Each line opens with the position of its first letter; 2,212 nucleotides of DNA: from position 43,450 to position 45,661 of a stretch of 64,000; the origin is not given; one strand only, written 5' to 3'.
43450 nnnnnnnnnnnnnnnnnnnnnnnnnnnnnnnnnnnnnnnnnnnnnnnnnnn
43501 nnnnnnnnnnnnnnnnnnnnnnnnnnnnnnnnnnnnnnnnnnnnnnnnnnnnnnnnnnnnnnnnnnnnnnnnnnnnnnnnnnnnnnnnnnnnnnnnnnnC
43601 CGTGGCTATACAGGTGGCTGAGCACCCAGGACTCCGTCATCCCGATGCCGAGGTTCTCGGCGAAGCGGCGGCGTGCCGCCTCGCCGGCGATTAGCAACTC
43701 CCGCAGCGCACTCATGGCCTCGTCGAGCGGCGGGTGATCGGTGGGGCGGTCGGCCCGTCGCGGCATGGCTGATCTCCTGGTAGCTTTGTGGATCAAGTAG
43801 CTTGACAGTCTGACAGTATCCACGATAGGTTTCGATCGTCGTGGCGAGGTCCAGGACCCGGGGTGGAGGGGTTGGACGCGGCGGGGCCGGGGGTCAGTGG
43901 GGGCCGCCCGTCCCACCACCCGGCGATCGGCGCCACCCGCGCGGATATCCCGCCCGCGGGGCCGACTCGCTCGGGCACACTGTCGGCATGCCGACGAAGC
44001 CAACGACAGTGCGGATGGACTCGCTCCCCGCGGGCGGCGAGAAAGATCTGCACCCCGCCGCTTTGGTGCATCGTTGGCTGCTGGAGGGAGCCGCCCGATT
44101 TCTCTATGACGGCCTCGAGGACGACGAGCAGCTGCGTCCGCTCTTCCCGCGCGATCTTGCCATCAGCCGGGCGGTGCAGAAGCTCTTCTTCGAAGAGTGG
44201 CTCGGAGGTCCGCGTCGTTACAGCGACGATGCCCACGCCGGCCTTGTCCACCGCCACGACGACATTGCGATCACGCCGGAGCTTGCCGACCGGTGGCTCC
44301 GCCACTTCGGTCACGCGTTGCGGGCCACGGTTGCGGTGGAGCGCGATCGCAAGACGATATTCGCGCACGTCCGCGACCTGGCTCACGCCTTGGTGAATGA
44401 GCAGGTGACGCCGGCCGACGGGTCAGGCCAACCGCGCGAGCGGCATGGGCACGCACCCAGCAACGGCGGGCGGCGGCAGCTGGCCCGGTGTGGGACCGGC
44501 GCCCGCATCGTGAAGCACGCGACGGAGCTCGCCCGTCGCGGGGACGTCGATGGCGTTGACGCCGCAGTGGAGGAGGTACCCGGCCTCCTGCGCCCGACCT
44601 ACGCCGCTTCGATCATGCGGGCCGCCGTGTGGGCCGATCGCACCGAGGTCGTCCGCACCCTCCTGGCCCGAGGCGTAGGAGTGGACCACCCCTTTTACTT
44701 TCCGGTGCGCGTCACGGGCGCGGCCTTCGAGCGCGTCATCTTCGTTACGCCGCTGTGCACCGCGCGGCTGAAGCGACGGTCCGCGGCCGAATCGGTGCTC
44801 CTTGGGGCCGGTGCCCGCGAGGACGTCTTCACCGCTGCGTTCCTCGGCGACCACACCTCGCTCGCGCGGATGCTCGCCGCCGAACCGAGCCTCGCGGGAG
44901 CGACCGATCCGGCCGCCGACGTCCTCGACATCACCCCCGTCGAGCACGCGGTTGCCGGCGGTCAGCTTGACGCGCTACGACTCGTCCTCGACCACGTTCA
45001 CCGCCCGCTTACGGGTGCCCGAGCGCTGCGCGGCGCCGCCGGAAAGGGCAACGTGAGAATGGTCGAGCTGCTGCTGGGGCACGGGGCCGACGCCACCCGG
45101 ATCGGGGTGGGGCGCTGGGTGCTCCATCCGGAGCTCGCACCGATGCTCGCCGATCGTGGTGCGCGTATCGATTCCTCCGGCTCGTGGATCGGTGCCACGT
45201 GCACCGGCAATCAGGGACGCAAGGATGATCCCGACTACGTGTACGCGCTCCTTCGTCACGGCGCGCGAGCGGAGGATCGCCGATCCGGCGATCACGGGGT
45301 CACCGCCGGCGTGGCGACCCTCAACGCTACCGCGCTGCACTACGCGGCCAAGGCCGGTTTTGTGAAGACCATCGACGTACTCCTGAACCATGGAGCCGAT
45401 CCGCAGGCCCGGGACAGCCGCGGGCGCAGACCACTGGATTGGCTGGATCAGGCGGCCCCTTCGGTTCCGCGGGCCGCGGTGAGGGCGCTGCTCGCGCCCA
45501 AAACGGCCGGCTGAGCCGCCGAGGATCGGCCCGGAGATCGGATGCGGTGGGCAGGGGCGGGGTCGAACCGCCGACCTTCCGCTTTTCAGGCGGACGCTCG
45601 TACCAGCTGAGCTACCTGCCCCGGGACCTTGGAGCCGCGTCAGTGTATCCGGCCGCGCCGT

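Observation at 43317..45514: Truncated hemoglobin fused to ankyrin repeats, divergently paired with a MarR regulator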

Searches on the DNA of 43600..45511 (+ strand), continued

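Call 86: search_with_rna_model(model_id=R1, source=window, start=43600, end=44200, filters=off, max_evalue=10, show_alignments=2)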
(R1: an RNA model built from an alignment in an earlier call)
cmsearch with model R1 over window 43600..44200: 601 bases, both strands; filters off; matches with E-value up to 10: 29.
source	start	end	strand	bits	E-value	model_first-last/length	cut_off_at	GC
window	43978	44002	+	6.5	0.049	1-179/179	no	0.64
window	43640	43671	+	5.4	0.083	1-179/179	no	0.72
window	43954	43997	-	4.3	0.15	106-149/179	no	0.75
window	43649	43692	-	3.8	0.19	1-179/179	no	0.75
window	44129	44180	-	3.1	0.28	1-179/179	no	0.69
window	44020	44041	-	2.7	0.34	38-59/179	no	0.86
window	44132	44182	+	1.9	0.51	1-179/179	no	0.69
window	44104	44131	+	1.7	0.57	1-179/179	no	0.64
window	43755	43800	+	1.3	0.7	1-179/179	no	0.57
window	43814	43847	-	-0.2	1.5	1-179/179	no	0.53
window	43930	43940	-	-0.3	1.6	127-137/179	no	0.91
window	43950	43962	+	-1.2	2.5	42-54/179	no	1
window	43715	43763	-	-1.2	2.5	1-179/179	no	0.8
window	43676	43697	+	-1.2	2.5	1-179/179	no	0.68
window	44066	44099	-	-1.3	2.7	1-179/179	no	0.68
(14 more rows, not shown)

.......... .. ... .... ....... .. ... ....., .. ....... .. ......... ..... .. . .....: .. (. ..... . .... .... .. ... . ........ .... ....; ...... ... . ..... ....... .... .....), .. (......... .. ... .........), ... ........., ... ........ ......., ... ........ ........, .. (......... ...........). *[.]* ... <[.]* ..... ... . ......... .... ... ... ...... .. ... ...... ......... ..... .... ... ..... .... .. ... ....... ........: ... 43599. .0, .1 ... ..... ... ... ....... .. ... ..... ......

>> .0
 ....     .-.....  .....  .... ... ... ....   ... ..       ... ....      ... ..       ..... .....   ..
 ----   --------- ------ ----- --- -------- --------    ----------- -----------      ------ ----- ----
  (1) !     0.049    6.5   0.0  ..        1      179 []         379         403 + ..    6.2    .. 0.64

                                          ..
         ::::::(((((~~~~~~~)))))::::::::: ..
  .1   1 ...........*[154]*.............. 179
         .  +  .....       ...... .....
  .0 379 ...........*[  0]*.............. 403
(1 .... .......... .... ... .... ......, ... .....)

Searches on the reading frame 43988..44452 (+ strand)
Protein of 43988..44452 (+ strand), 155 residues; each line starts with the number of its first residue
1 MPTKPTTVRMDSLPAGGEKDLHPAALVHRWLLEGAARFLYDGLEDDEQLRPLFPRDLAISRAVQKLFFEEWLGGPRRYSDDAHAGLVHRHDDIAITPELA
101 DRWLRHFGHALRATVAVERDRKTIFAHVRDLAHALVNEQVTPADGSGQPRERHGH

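Call 8: search_solved_structures(query=window:43988-44452:+, max_evalue=10, show_alignments=4)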
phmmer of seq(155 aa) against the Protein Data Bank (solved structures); distinct sequences matched with E-value up to 10: 16.
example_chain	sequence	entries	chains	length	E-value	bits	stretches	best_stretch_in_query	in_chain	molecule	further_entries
5d1v_A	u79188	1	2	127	3.1e-12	50.1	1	38-138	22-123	Globin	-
1ux8_A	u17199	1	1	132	7.5e-10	42.4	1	30-139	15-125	YJBI PROTEIN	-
2bmm_A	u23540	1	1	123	8.1e-10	42.3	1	35-137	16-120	THERMOSTABLE HEMOGLOBIN FROM THERMOBIFIDA FUSCA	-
5v3t_A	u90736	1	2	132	2.2e-09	40.9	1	40-137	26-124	Globin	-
5v3v_A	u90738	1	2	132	5.2e-09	39.7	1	47-137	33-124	Globin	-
1ngk_A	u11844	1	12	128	1.8e-08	37.9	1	37-138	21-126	Hemoglobin-like protein HbO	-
2bkm_A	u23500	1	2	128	2.4e-08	37.5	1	45-137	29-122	TRUNCATED HEMOGLOBIN FROM GEOBACILLUS STEAROTHERMOPHILUS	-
4uzv_A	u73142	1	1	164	2.7e-08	37.4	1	35-137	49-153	HEMOGLOBIN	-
4c0n_A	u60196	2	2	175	8.4e-08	35.7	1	48-124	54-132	2-ON-2 HEMOGLOBIN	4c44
5v3u_A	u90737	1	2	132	1.5e-07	35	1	40-137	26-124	Globin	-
2qrw_A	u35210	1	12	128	4.2e-07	33.5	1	37-138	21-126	Hemoglobin-like protein HbO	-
2xyk_A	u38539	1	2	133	1.2e-06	32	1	39-139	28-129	2-ON-2 HEMOGLOBIN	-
4uur_A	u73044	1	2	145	4.5e-05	26.9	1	35-114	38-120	PUTATIVE HEMOGLOBIN-LIKE OXYGEN-BINDING PROTEIN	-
9upa_A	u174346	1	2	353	0.37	14.2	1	115-146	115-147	Beta-xylanase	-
9uj3_A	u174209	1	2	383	0.46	13.9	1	115-146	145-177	Beta-xylanase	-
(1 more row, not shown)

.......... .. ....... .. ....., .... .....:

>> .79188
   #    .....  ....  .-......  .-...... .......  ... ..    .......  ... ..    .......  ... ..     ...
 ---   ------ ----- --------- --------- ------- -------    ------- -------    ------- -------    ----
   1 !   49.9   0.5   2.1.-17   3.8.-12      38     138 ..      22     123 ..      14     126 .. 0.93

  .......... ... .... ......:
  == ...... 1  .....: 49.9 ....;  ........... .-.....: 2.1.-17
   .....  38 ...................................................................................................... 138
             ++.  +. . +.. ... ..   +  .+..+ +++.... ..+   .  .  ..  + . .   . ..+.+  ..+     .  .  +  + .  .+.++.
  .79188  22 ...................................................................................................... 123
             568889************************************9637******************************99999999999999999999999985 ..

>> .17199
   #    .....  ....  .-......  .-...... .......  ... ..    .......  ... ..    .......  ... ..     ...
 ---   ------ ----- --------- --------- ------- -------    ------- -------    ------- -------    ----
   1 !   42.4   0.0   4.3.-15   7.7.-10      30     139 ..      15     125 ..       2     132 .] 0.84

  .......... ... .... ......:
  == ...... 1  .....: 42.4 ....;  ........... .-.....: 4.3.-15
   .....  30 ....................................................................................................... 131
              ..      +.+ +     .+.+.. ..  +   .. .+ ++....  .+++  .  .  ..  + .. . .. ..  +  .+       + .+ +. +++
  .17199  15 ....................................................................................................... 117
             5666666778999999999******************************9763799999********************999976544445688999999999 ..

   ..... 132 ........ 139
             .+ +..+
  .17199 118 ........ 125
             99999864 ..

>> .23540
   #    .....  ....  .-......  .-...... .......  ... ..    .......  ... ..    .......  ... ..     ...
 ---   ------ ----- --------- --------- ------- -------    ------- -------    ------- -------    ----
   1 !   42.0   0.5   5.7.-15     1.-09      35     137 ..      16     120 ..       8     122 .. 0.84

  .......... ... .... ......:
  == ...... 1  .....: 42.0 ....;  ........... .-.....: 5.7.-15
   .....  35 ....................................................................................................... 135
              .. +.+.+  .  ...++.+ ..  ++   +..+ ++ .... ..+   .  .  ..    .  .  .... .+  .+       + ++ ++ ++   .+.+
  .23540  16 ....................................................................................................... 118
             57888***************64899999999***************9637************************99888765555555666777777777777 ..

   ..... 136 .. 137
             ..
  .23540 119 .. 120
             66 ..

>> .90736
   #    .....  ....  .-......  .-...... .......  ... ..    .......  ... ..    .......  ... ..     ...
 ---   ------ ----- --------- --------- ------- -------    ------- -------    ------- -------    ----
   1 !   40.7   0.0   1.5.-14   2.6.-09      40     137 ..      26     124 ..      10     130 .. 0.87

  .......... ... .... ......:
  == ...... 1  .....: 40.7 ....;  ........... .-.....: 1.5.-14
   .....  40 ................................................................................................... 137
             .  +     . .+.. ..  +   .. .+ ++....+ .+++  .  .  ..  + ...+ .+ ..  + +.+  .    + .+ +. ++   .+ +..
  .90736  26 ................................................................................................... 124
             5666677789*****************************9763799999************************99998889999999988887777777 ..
